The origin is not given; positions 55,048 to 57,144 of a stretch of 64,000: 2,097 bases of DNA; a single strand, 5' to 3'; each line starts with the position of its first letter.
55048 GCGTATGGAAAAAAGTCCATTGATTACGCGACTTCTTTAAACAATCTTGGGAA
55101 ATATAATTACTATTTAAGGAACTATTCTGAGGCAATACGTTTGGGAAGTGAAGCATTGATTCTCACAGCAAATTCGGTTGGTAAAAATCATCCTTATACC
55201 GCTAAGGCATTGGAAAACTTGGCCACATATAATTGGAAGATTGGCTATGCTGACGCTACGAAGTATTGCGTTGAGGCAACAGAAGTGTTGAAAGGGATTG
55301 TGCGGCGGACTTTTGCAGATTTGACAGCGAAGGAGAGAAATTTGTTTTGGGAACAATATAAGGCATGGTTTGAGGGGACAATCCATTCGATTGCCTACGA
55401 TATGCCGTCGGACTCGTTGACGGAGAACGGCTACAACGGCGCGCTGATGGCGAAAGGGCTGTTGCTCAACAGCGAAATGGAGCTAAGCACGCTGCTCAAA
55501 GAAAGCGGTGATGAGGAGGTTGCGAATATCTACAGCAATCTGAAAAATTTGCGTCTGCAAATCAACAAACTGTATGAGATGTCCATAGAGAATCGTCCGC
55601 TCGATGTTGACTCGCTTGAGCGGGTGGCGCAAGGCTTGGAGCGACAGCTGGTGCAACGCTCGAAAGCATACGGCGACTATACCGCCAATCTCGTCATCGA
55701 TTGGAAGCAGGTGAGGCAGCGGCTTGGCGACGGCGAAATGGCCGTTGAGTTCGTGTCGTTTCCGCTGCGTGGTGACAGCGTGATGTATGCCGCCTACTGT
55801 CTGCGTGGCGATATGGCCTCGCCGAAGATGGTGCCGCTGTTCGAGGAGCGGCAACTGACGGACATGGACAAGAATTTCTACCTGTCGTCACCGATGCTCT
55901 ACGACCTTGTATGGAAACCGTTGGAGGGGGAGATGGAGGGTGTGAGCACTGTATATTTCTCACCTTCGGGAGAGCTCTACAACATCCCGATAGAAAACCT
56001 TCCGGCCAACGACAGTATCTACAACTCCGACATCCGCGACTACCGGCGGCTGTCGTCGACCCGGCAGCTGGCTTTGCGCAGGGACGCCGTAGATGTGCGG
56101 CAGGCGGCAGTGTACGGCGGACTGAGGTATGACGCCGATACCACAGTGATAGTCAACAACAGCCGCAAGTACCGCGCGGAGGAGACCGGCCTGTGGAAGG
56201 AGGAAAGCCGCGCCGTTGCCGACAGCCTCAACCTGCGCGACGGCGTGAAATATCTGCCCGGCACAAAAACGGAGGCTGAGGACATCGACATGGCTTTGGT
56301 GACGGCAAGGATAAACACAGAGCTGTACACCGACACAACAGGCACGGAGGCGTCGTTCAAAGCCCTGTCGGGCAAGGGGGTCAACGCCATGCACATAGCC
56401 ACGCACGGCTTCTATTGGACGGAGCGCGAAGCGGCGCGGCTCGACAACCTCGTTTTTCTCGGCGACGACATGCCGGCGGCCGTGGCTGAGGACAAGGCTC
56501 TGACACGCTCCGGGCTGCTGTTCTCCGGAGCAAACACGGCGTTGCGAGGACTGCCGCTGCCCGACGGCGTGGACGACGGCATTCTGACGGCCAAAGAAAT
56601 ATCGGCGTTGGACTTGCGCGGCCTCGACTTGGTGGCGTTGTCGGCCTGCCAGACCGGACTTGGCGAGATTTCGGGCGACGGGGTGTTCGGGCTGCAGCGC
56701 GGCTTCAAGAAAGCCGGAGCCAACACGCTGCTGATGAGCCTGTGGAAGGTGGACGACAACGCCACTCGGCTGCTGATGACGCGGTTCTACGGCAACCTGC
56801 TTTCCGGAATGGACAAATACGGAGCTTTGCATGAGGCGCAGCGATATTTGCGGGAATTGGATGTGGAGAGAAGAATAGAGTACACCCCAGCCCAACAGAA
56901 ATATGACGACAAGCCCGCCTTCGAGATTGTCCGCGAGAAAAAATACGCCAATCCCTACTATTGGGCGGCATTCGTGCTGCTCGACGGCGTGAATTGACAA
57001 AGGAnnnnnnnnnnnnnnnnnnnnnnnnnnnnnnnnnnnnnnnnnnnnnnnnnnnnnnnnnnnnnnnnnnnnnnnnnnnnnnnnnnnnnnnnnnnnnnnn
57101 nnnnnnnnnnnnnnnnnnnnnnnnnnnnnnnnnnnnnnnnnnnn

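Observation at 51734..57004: A 5.3-kb block (ORF-free stretch plus TPR-CHAT gene) sits between menDBC and menE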

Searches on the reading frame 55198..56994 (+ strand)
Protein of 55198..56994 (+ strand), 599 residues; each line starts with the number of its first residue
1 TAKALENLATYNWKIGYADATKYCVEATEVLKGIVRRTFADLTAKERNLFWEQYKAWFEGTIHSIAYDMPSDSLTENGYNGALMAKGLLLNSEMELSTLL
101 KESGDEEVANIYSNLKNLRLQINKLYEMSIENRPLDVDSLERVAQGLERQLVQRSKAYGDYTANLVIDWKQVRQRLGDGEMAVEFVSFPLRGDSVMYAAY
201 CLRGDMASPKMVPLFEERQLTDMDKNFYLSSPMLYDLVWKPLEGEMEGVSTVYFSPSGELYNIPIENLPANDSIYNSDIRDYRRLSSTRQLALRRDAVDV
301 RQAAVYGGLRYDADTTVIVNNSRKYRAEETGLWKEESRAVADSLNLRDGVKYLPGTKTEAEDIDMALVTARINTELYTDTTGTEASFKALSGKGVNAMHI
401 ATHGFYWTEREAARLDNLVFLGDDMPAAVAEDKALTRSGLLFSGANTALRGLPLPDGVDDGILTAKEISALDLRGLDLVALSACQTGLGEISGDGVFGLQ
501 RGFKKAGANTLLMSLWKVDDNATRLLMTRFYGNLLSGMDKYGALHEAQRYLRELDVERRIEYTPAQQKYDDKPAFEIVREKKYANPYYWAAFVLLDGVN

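Call 12: find_homologous_proteins(query=window:55198-56994:+)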
Query window:55198-56994:+ (599 aa): 4426 proteins with E <= 0.001 among 8000 candidates; the best 120 are listed.
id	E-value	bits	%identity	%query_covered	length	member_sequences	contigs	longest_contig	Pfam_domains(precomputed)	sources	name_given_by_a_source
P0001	0.0e+0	1023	77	100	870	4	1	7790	PF16454.11,PF00601.25,PF13431.13,PF12862.14,PF13176.13,PF24885.2,PF12770.13,PF13374.13,PF14559.13,PF00515.35,PF13424.13,PF13432.13,PF13181.13,PF07719.24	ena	-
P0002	0.0e+0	1023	77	100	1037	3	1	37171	PF14559.13,PF13431.13,PF00515.35,PF13424.13,PF13176.13,PF24885.2,PF13432.13,PF12770.13,PF07719.24,PF13374.13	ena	-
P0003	0.0e+0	1022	78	99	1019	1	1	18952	PF13176.13,PF24885.2,PF12770.13,PF13374.13,PF14559.13,PF00515.35,PF12895.14,PF13424.13,PF13432.13,PF13181.13,PF07719.24,PF13174.13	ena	-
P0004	0.0e+0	1021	78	100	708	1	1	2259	PF14559.13,PF00515.35,PF13424.13,PF24885.2,PF12770.13,PF07719.24,PF13374.13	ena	-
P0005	0.0e+0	1021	79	97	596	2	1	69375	PF12770.13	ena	-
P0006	0.0e+0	1020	77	100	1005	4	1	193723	PF14559.13,PF00515.35,PF12895.14,PF13424.13,PF13176.13,PF24885.2,PF13432.13,PF13428.13,PF12770.13,PF07719.24,PF13374.13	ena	-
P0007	0.0e+0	1017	78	100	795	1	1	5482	PF13424.13,PF24885.2,PF12770.13,PF07719.24,PF13374.13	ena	-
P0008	0.0e+0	1014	76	100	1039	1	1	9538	PF00515.35,PF13424.13,PF13176.13,PF24885.2,PF12770.13,PF07719.24,PF13374.13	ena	-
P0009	0.0e+0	1012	77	100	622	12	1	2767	PF12770.13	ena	-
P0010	9.3e-287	971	76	100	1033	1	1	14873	PF13431.13,PF12862.14,PF13176.13,PF24885.2,PF12770.13,PF13374.13,PF14559.13,PF00515.35,PF13424.13,PF13432.13,PF13181.13,PF07719.24,PF13174.13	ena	-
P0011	2.5e-230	784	76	79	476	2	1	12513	PF12770.13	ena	-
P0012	9.5e-217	739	58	100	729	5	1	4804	PF13424.13,PF13176.13,PF24885.2,PF12770.13,PF07719.24,PF13374.13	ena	-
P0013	5.7e-216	737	75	75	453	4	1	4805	PF12770.13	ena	-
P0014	7.6e-213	727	92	59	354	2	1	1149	PF12770.13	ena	-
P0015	6.4e-208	710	60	92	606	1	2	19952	PF12770.13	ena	-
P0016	3.3e-207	708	60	92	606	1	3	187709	PF12770.13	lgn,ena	-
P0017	3.4e-204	698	56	99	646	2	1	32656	PF13424.13,PF12770.13,PF13374.13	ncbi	-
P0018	1.7e-195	669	54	100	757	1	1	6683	PF13424.13,PF24885.2,PF12770.13,PF13374.13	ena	-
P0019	3.0e-192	659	53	97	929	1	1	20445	PF12862.14,PF10579.15,PF00515.35,PF13424.13,PF13176.13,PF24885.2,PF12770.13,PF07719.24,PF13374.13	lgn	-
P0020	2.4e-191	656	78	64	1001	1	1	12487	PF13431.13,PF13176.13,PF24885.2,PF13428.13,PF12770.13,PF13374.13,PF14559.13,PF17874.8,PF00515.35,PF12895.14,PF13424.13,PF13432.13,PF13181.13,PF07719.24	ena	-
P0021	8.4e-191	654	53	99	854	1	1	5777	PF10579.15,PF00515.35,PF13424.13,PF13176.13,PF24885.2,PF12770.13,PF13181.13,PF07719.24,PF13374.13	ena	-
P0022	1.1e-188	647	53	94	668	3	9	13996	PF13431.13,PF00515.35,PF13424.13,PF13176.13,PF24885.2,PF12770.13,PF07719.24,PF13374.13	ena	-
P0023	8.9e-188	644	52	99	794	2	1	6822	PF13424.13,PF24885.2,PF12770.13,PF07719.24,PF13374.13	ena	-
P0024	5.9e-187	641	77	64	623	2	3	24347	PF14559.13,PF13431.13,PF00515.35,PF13424.13,PF24885.2,PF13432.13,PF12770.13,PF13181.13,PF07719.24,PF13374.13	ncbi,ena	-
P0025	8.2e-187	641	78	64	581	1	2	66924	PF13424.13,PF24885.2,PF12770.13,PF07719.24,PF13374.13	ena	-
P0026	1.6e-185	636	53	96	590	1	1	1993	PF12770.13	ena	-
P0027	1.1e-184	634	51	99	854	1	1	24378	PF00515.35,PF13424.13,PF13176.13,PF24885.2,PF12770.13,PF13181.13,PF07719.24,PF13374.13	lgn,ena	-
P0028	5.0e-184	631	53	96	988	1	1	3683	PF13431.13,PF13176.13,PF24885.2,PF13428.13,PF12770.13,PF13374.13,PF07721.21,PF14559.13,PF00515.35,PF13424.13,PF13432.13,PF13181.13,PF07719.24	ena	-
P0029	8.0e-180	618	51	99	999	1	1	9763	PF13431.13,PF12862.14,PF13176.13,PF24885.2,PF12770.13,PF13374.13,PF14559.13,PF00515.35,PF13424.13,PF13432.13,PF13181.13,PF07719.24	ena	-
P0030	2.2e-178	613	50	100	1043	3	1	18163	PF07720.19,PF13176.13,PF24885.2,PF12770.13,PF13374.13,PF14559.13,PF00515.35,PF04212.25,PF12895.14,PF13424.13,PF13432.13,PF13181.13,PF07719.24,PF13174.13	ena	-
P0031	1.5e-177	610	51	98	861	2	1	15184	PF13424.13,PF24885.2,PF12770.13,PF07719.24,PF13374.13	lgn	-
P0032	4.3e-177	609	50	97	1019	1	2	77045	PF13431.13,PF12862.14,PF10579.15,PF13176.13,PF24885.2,PF12770.13,PF13374.13,PF14559.13,PF00515.35,PF13424.13,PF13432.13,PF07719.24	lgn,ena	-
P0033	9.9e-177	607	50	100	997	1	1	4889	PF00515.35,PF13424.13,PF24885.2,PF12770.13,PF07719.24,PF13374.13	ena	-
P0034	4.4e-176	605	52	100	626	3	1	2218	PF13424.13,PF12770.13,PF13374.13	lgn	-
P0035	4.8e-176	605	52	96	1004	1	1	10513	PF10579.15,PF13424.13,PF24885.2,PF12770.13,PF07719.24,PF13374.13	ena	-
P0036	4.7e-175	602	51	94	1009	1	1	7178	PF14559.13,PF07720.19,PF00515.35,PF13424.13,PF13176.13,PF24885.2,PF13432.13,PF12770.13,PF13181.13,PF07719.24,PF13374.13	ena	-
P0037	8.5e-175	601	49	99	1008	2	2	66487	PF00515.35,PF13424.13,PF13176.13,PF24885.2,PF12770.13,PF13181.13,PF07719.24,PF13374.13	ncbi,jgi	jgi:CHAT domain-containing protein/tetratricopeptide (TPR) repeat protein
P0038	3.1e-174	599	50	96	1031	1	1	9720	PF13431.13,PF12862.14,PF13414.13,PF13176.13,PF24885.2,PF13428.13,PF12770.13,PF13374.13,PF14559.13,PF17874.8,PF00515.35,PF04212.25,PF24760.2,PF12895.14,PF13424.13,PF21033.5,PF13432.13,PF13181.13,PF07719.24,PF13174.13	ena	-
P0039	1.8e-173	597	50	100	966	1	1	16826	PF00515.35,PF13424.13,PF13176.13,PF24885.2,PF12770.13,PF13181.13,PF07719.24,PF13374.13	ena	-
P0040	2.8e-173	596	50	99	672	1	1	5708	PF12770.13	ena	-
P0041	1.0e-172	594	51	99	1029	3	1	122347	PF14559.13,PF00515.35,PF13424.13,PF13176.13,PF24885.2,PF13432.13,PF12770.13,PF07719.24,PF13374.13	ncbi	-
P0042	3.7e-172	592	49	99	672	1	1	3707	PF12770.13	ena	-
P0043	3.8e-172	592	49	100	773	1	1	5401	PF14559.13,PF13424.13,PF13176.13,PF24885.2,PF12770.13,PF07719.24,PF13374.13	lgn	-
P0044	1.1e-170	587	49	99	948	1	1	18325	PF14559.13,PF12862.14,PF13424.13,PF13176.13,PF24885.2,PF13432.13,PF12770.13,PF07719.24,PF13374.13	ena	-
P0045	3.2e-170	586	49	99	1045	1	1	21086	PF00515.35,PF13424.13,PF13176.13,PF24885.2,PF12770.13,PF13181.13,PF07719.24,PF13374.13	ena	-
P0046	3.3e-170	586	51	97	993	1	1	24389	PF13414.13,PF09986.16,PF13176.13,PF24885.2,PF13428.13,PF12770.13,PF13374.13,PF14559.13,PF00515.35,PF04212.25,PF13424.13,PF21033.5,PF13181.13,PF12968.14,PF07719.24,PF13174.13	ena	-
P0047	6.1e-168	578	49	100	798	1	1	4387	PF14559.13,PF13424.13,PF24885.2,PF12770.13,PF07719.24,PF13374.13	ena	-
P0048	6.4e-168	578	47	97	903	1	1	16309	PF13424.13,PF12770.13,PF07719.24,PF13374.13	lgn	-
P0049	6.6e-168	578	50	100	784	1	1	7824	PF13431.13,PF00515.35,PF13424.13,PF13176.13,PF24885.2,PF12770.13,PF13181.13,PF07719.24,PF13374.13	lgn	-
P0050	2.1e-167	577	50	96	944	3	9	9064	PF14559.13,PF14853.13,PF00515.35,PF13424.13,PF24885.2,PF13428.13,PF12770.13,PF07719.24,PF13374.13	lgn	-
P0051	4.7e-167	575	49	99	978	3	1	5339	PF00515.35,PF12895.14,PF13424.13,PF13176.13,PF24885.2,PF12770.13,PF07719.24,PF13174.13,PF13374.13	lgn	-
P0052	6.6e-167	575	49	99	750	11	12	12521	PF13424.13,PF24885.2,PF12770.13,PF13374.13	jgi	jgi:CHAT domain-containing protein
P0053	1.2e-166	574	49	100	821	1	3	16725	PF14559.13,PF00515.35,PF13424.13,PF13176.13,PF24885.2,PF12770.13,PF07719.24,PF13374.13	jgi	jgi:CHAT domain-containing protein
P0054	1.2e-165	571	50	97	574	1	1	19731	PF12770.13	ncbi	-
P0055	1.5e-165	570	48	100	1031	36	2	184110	PF00515.35,PF13424.13,PF13176.13,PF24885.2,PF13432.13,PF12770.13,PF07719.24,PF13374.13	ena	-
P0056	2.8e-165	569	50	96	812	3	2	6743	PF13424.13,PF24885.2,PF12770.13,PF13374.13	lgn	-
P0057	8.3e-165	568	48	100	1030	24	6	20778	PF00515.35,PF13424.13,PF13176.13,PF24885.2,PF12770.13,PF07719.24,PF13374.13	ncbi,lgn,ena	-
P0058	1.5e-164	567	50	94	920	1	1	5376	PF17874.8,PF00515.35,PF13424.13,PF13176.13,PF24885.2,PF12770.13,PF13181.13,PF07719.24,PF13374.13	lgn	-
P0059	6.1e-163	562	47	100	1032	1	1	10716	PF00515.35,PF13424.13,PF13176.13,PF24885.2,PF12770.13,PF13181.13,PF07719.24,PF13374.13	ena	-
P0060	6.6e-163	562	49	99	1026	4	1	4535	PF13431.13,PF10579.15,PF00515.35,PF13424.13,PF13176.13,PF24885.2,PF13432.13,PF12770.13,PF13181.13,PF07719.24,PF13374.13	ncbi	-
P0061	8.3e-163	561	49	100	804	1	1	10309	PF13431.13,PF12862.14,PF00515.35,PF13424.13,PF13176.13,PF24885.2,PF12770.13,PF07719.24,PF13374.13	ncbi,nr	ncbi:MAG: CHAT domain-containing protein, partial [Prevotellaceae bacterium]|nr:CHAT domain-containi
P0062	1.0e-162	561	46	100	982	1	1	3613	PF14559.13,PF13431.13,PF10579.15,PF00515.35,PF13424.13,PF13176.13,PF24885.2,PF13432.13,PF12770.13,PF07719.24,PF13374.13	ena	-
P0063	1.0e-162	561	48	96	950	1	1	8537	PF14559.13,PF00515.35,PF13424.13,PF13176.13,PF24885.2,PF13432.13,PF12770.13,PF07719.24,PF13374.13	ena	-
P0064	1.3e-162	561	48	99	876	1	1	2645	PF00515.35,PF13424.13,PF24885.2,PF13428.13,PF12770.13,PF07719.24,PF13374.13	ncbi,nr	ncbi:MAG: CHAT domain-containing protein, partial [Prevotella sp.]|nr:CHAT domain-containing protein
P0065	1.7e-162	560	49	100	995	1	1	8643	PF00515.35,PF13424.13,PF13176.13,PF24885.2,PF12770.13,PF13181.13,PF07719.24,PF13374.13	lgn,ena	-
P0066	2.6e-162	560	49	100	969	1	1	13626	PF13431.13,PF12862.14,PF13176.13,PF24885.2,PF12770.13,PF13374.13,PF14559.13,PF10516.16,PF00515.35,PF13424.13,PF13432.13,PF13181.13,PF07719.24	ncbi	-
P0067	8.6e-162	558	48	100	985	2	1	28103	PF13431.13,PF13176.13,PF24885.2,PF13428.13,PF12770.13,PF13374.13,PF14559.13,PF17874.8,PF00515.35,PF13424.13,PF13432.13,PF13181.13,PF07719.24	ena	-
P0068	1.4e-161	557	48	100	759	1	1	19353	PF13424.13,PF13176.13,PF24885.2,PF13432.13,PF12770.13,PF07719.24,PF13374.13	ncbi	-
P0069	2.1e-161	557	47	100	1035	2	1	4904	PF13431.13,PF12862.14,PF00515.35,PF13424.13,PF13176.13,PF24885.2,PF13432.13,PF12770.13,PF07719.24,PF13374.13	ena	-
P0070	7.9e-161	555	47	94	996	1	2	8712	PF00515.35,PF13424.13,PF24885.2,PF12770.13,PF13181.13,PF07719.24,PF13374.13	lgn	-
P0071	7.3e-160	552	49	100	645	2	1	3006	PF13424.13,PF24885.2,PF12770.13,PF13374.13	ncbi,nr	ncbi:MAG: CHAT domain-containing protein, partial [Prevotellaceae bacterium]|nr:CHAT domain-containi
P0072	1.6e-159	550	48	99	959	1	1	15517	PF14853.13,PF13431.13,PF04781.18,PF13176.13,PF24885.2,PF13428.13,PF12770.13,PF13374.13,PF14559.13,PF00515.35,PF13424.13,PF13181.13,PF07719.24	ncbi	-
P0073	5.6e-159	549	47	99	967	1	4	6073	PF13424.13,PF13176.13,PF24885.2,PF12770.13,PF07719.24,PF13374.13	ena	-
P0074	7.9e-159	548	48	99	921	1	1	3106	PF14559.13,PF12862.14,PF00515.35,PF13424.13,PF13176.13,PF24885.2,PF12770.13,PF13181.13,PF07719.24,PF13374.13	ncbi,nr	ncbi:MAG: CHAT domain-containing protein [Prevotella sp.]|nr:CHAT domain-containing protein [Prevote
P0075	1.7e-158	547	73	59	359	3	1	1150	PF12770.13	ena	-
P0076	1.8e-158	547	48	100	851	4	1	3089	PF13431.13,PF13424.13,PF24885.2,PF12770.13,PF07719.24,PF13374.13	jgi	jgi:CHAT domain-containing protein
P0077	2.1e-158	547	47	99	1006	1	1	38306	PF13431.13,PF12862.14,PF13176.13,PF24885.2,PF12770.13,PF13374.13,PF14559.13,PF00515.35,PF13424.13,PF13432.13,PF13181.13,PF07719.24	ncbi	-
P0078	2.4e-158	547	47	100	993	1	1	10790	PF13424.13,PF13176.13,PF24885.2,PF12770.13,PF07719.24,PF13374.13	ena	-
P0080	5.3e-158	545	47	100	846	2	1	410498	PF17874.8,PF00515.35,PF13424.13,PF13176.13,PF24885.2,PF12770.13,PF13181.13,PF07719.24,PF13374.13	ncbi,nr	ncbi:MAG: CHAT domain-containing protein [Prevotella sp.]|nr:CHAT domain-containing protein [Prevote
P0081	7.1e-158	545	47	100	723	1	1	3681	PF13424.13,PF24885.2,PF12770.13,PF07719.24,PF13374.13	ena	-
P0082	7.9e-158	545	50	93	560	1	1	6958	PF12770.13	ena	-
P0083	4.4e-157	542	50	94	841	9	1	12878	PF00515.35,PF12895.14,PF13424.13,PF13176.13,PF12770.13,PF13181.13,PF07719.24,PF13374.13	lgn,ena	-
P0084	6.8e-155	535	54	83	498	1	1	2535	PF12770.13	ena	-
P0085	8.3e-154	532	46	99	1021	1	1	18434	PF14559.13,PF10579.15,PF00515.35,PF13424.13,PF13176.13,PF24885.2,PF12770.13,PF13181.13,PF07719.24,PF13374.13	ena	-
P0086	2.3e-153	530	46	97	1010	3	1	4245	PF22949.2,PF13424.13,PF24885.2,PF12770.13,PF07719.24,PF13374.13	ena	-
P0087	4.8e-153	529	57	76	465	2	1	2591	PF12770.13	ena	-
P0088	1.0e-152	528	51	85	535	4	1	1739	PF12770.13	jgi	jgi:CHAT domain-containing protein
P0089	3.3e-152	526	45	100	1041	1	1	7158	PF14559.13,PF00515.35,PF12895.14,PF13424.13,PF13176.13,PF24885.2,PF13432.13,PF12770.13,PF07719.24,PF13374.13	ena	-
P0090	3.4e-151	523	51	83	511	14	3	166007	PF12770.13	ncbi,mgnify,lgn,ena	mgnify:FL=1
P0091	4.9e-151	522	48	94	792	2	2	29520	PF12770.13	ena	-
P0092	3.4e-150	520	46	100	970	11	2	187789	PF13424.13,PF12770.13,PF13374.13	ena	-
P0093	1.7e-149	517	45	99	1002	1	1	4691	PF13431.13,PF10579.15,PF13176.13,PF24885.2,PF13428.13,PF12770.13,PF13374.13,PF14559.13,PF17874.8,PF00515.35,PF13424.13,PF21033.5,PF13432.13,PF13181.13,PF12968.14,PF07719.24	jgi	jgi:CHAT domain-containing protein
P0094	2.2e-149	517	53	84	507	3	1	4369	PF12770.13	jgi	jgi:CHAT domain-containing protein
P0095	3.1e-149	517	45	99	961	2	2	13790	PF10602.16,PF13431.13,PF12862.14,PF13414.13,PF13176.13,PF24885.2,PF13428.13,PF12770.13,PF13374.13,PF14559.13,PF10516.16,PF04783.18,PF17874.8,PF00515.35,PF10255.16,PF13424.13,PF21033.5,PF13432.13,PF13181.13,PF07719.24,PF13174.13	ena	-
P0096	6.4e-149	515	45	99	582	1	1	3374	PF12770.13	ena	-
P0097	8.4e-149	515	45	100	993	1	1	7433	PF00515.35,PF13424.13,PF12770.13,PF07719.24,PF13374.13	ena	-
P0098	1.7e-148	514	46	100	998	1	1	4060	PF13424.13,PF24885.2,PF13432.13,PF12770.13,PF07719.24,PF13374.13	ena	-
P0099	2.4e-148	514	47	100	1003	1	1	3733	PF14559.13,PF00515.35,PF13424.13,PF13176.13,PF24885.2,PF13432.13,PF12770.13,PF13181.13,PF07719.24,PF13374.13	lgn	-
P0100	2.5e-148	514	44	100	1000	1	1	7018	PF13424.13,PF13176.13,PF24885.2,PF12770.13,PF13181.13,PF07719.24,PF13374.13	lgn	-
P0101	3.3e-148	513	55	75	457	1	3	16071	PF12770.13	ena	-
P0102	3.6e-148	513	45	97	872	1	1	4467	PF00515.35,PF13424.13,PF12770.13,PF13181.13,PF07719.24,PF13374.13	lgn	-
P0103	7.5e-148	512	46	96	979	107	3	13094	PF07721.21,PF13431.13,PF17874.8,PF00515.35,PF13424.13,PF13176.13,PF24885.2,PF12770.13,PF13181.13,PF07719.24,PF13374.13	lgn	-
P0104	1.4e-147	511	48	89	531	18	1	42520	PF12770.13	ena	-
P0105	2.4e-147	510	45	97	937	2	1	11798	PF14559.13,PF13424.13,PF13428.13,PF12770.13,PF07719.24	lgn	-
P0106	3.2e-147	510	46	99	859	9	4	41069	PF14559.13,PF13431.13,PF00515.35,PF12895.14,PF13424.13,PF24885.2,PF13432.13,PF12770.13,PF13181.13,PF07719.24,PF13374.13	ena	-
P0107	3.6e-146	506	46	99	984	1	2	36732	PF13424.13,PF24885.2,PF12770.13,PF07719.24,PF13374.13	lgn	-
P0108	4.7e-146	506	48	94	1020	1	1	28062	PF00515.35,PF13424.13,PF13176.13,PF24885.2,PF12770.13,PF07719.24,PF13374.13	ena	-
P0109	6.9e-146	505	45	99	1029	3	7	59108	PF13176.13,PF24885.2,PF13428.13,PF12770.13,PF13374.13,PF14559.13,PF17874.8,PF00515.35,PF12895.14,PF13424.13,PF13432.13,PF07719.24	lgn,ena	-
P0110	8.0e-146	505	45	96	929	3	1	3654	PF13431.13,PF13176.13,PF24885.2,PF12770.13,PF13374.13,PF07721.21,PF14559.13,PF17874.8,PF00515.35,PF13424.13,PF13432.13,PF07719.24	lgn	-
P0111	1.1e-145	505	47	99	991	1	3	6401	PF13424.13,PF12770.13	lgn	-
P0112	1.2e-145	505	46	99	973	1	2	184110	PF13424.13,PF12770.13,PF13374.13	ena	-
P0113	2.3e-145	504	45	97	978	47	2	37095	PF14559.13,PF17874.8,PF00515.35,PF13424.13,PF13176.13,PF24885.2,PF13428.13,PF12770.13,PF13181.13,PF07719.24,PF13374.13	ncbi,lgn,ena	-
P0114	3.3e-145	503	44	100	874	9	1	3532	PF00515.35,PF13424.13,PF24885.2,PF12770.13,PF07719.24,PF13374.13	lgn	-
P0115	7.9e-145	502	46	97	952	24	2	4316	PF14559.13,PF17874.8,PF00515.35,PF13424.13,PF13176.13,PF24885.2,PF13432.13,PF12770.13,PF07719.24,PF13374.13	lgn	-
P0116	1.0e-144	502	46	97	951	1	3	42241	PF14559.13,PF17874.8,PF00515.35,PF13424.13,PF13176.13,PF24885.2,PF13432.13,PF12770.13,PF13181.13,PF07719.24,PF13374.13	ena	-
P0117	1.5e-144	501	45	100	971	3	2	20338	PF12862.14,PF13424.13,PF13176.13,PF24885.2,PF13428.13,PF12770.13,PF13181.13,PF07719.24,PF13374.13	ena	-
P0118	2.2e-144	500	48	95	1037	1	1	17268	PF13424.13,PF24885.2,PF12770.13,PF07719.24,PF13374.13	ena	-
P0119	2.3e-144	500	45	100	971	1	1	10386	PF00515.35,PF13424.13,PF24885.2,PF13428.13,PF12770.13,PF07719.24,PF13374.13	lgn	-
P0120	3.1e-144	500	45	100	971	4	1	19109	PF00515.35,PF13424.13,PF13176.13,PF24885.2,PF13428.13,PF12770.13,PF13181.13,PF07719.24,PF13374.13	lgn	-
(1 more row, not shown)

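Call 13: find_encoding_contigs(protein=P0006, flank=10000, max_places=4)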
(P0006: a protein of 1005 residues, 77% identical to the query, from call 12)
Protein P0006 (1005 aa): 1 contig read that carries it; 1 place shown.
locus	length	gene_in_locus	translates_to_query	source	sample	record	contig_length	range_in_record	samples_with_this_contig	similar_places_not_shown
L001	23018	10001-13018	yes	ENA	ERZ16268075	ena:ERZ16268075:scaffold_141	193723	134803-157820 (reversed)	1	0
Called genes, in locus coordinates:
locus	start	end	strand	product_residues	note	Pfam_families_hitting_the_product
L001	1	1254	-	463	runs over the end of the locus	PF07690:MFS_1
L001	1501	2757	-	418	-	PF13183:Fer4_8, PF13187:Fer4_9 (faint), PF12838:Fer4_7 (weak), PF02754:CCG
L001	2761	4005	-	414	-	PF00890:FAD_binding_2, PF01266:DAO (faint), PF07992:Pyr_redox_2 (faint)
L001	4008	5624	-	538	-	PF00890:FAD_binding_2 (faint), PF01266:DAO, PF12831:FAD_oxidored (weak), PF04324:Fer2_BFD (weak)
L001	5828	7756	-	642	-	PF13616:Rotamase_3, PF00639:Rotamase, PF13145:Rotamase_2 (faint), PF13616:Rotamase_3, PF00639:Rotamase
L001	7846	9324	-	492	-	PF00478:IMPDH, PF00571:CBS, PF01070:FMN_dh (weak), PF00571:CBS, PF03060:NMO (weak)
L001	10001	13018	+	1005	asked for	PF00515:TPR_1 (faint), PF07719:TPR_2 (faint), PF12895:ANAPC3 (faint), PF13176:TPR_7 (faint), PF13428:TPR_14 (faint), PF13424:TPR_12, PF13424:TPR_12, PF12770:CHAT, +4 more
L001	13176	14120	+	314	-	PF00814:TsaD, PF22521:HypF_C_2 (faint)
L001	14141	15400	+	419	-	PF00994:MoCF_biosynth, PF18146:CinA_KH (weak), PF02464:CinA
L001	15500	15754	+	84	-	PF00830:Ribosomal_L28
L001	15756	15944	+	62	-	PF00471:Ribosomal_L33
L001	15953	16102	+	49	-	PF14128:DUF4295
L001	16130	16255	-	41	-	-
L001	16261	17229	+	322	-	PF00535:Glycos_transf_2, PF13641:Glyco_tranf_2_3 (weak)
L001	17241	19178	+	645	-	PF00795:CN_hydrolase, PF02540:NAD_synthase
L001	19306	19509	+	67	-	PF10771:DUF2582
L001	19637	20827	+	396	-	PF22660:RS_preATP-grasp-like (weak), PF02222:ATP-grasp, PF02786:CPSase_L_D2 (faint), PF07478:Dala_Dala_lig_C (weak), PF21244:PurT_C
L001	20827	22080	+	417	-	PF09411:PagL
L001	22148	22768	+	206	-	PF10677:DUF2490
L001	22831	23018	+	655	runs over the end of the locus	PF00005:ABC_tran, PF02463:SMC_N (faint), PF03193:RsgA_GTPase (faint), PF13175:AAA_15 (faint), PF13476:AAA_23 (faint), PF00350:Dynamin_N (weak), PF12848:ABC_tran_Xtn, PF00005:ABC_tran, +2 more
